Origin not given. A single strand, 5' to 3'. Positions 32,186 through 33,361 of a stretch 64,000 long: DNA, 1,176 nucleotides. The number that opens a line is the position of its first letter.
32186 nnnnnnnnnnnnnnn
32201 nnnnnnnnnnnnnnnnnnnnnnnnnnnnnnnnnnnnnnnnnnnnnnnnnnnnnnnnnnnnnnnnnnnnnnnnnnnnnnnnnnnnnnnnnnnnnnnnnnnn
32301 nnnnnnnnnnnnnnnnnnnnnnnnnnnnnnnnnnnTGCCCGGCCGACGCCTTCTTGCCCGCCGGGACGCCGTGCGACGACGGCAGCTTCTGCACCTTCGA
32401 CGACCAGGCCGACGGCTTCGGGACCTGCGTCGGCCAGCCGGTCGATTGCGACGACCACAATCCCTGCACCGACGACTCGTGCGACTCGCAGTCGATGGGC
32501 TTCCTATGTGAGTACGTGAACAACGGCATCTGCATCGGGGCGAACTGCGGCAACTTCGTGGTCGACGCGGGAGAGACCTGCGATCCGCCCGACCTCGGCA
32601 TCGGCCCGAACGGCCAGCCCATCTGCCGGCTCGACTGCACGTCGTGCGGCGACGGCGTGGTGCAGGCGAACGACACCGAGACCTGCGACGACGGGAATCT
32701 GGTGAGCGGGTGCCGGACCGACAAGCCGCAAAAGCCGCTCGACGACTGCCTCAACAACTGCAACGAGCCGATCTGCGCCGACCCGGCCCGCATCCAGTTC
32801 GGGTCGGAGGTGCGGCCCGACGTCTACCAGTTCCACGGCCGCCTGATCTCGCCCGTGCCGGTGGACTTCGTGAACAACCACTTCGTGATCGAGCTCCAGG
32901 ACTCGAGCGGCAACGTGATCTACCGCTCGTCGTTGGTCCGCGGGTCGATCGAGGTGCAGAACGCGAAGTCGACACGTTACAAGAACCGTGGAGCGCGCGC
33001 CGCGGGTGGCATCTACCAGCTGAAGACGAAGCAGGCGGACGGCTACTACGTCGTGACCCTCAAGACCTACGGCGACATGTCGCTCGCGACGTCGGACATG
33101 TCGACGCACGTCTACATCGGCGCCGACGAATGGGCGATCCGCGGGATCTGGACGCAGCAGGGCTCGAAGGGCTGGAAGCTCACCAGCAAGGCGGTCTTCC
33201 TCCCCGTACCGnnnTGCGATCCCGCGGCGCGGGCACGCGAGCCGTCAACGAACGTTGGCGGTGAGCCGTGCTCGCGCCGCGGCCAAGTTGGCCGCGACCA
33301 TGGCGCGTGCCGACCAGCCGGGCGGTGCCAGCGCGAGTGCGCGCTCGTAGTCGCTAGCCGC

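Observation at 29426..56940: Paralogous family of giant secreted proteins built from verbatim-repeated 96-bp units (32-aa four-Cys repeat), attached to different catalytic or adhesive heads and a shared C-terminal module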

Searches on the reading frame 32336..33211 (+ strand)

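Call 66: search_protein_families(library=pfam, proteins=[window:32336-33211:+], max_evalue=5)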
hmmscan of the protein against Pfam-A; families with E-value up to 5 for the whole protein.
seq(292 aa): 1 family
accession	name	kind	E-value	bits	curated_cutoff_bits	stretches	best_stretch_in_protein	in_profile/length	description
PF00526.23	Dicty_CTDC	-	0.0028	17.8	27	1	37-51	1-15/24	Dictyostelium (slime mold) repeat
